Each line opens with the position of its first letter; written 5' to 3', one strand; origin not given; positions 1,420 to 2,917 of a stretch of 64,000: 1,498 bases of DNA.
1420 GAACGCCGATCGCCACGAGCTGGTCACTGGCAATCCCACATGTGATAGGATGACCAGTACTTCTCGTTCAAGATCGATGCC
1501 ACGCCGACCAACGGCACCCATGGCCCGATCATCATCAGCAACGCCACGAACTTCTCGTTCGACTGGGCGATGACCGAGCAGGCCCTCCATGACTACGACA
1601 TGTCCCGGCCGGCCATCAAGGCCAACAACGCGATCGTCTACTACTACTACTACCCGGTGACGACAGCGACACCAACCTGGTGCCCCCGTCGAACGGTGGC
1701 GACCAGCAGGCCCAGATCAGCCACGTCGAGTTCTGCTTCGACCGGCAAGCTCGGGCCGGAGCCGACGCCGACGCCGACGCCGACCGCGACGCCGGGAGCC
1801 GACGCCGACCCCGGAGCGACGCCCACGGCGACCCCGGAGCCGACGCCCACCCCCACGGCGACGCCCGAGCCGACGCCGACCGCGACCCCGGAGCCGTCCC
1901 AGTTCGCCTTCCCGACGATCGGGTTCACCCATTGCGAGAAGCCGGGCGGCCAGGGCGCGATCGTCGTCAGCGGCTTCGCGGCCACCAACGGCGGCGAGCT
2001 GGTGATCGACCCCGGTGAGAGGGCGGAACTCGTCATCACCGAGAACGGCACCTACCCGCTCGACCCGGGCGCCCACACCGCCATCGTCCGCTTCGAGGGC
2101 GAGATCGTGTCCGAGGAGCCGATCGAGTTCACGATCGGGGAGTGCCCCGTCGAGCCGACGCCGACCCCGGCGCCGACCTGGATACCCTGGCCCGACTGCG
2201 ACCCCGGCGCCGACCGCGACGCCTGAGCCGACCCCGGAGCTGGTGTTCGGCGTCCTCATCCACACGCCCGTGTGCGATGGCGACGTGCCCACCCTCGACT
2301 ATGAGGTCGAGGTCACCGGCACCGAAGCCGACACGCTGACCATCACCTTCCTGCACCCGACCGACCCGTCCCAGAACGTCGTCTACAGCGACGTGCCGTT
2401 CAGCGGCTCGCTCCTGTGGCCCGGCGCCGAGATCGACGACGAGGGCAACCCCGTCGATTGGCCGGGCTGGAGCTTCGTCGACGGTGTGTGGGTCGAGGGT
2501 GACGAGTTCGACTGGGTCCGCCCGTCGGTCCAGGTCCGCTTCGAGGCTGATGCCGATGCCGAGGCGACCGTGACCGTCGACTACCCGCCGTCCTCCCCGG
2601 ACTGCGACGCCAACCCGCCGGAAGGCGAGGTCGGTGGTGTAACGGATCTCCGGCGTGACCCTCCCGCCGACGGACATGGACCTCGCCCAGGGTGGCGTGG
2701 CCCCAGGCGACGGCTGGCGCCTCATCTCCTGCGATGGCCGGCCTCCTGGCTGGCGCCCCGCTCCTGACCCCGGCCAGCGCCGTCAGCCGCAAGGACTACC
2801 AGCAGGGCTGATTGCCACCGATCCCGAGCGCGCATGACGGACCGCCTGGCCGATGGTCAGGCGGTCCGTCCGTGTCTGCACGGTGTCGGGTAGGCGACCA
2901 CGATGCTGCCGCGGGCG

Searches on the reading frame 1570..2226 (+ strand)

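Call 4: search_protein_families(library=ncbifam, proteins=[window:1570-2226:+], max_evalue=10)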
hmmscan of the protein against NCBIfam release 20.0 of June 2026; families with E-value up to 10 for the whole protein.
window:1570-2226:+ (218 aa): 3 families
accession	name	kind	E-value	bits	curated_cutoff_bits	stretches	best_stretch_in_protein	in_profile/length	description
NF037973.1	metallo_SslE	exception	0.0011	16.4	3000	1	50-106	37-91/1519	lipoprotein metalloprotease SslE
NF041620.1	MXAN_5187_fam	hypoth_equivalog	0.46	10.1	200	1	53-115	385-451/601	MXAN_5187 family protein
NF008084.0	PRK10819.1-5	equivalog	1.9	8.3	315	1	60-109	56-106/249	TonB system transport protein TonB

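Call 5: search_protein_families(library=pfam, proteins=[window:1570-2226:+], max_evalue=1)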
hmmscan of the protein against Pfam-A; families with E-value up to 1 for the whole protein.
window:1570-2226:+ (218 aa): 1 family
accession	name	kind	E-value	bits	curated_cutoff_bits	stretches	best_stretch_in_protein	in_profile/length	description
PF05887.16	Trypan_PARP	-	0.0027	18.1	100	1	61-110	63-112/134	Procyclic acidic repetitive protein (PARP)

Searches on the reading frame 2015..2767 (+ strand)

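Call 4: search_protein_families(library=ncbifam, proteins=[window:2015-2767:+], max_evalue=10)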
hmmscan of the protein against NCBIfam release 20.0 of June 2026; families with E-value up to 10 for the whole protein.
window:2015-2767:+ (250 aa): 2 families
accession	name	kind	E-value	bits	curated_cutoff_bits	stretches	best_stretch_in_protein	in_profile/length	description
NF033186.1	internalin_K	exception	1.2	7.4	1100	1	57-85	521-549/604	class 1 internalin InlK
NF037973.1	metallo_SslE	exception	9.5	3.4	3000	0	35-75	36-75/1519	lipoprotein metalloprotease SslE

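Call 5: search_protein_families(library=pfam, proteins=[window:2015-2767:+], max_evalue=1)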
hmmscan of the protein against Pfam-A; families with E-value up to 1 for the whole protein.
window:2015-2767:+ (250 aa): 0 families
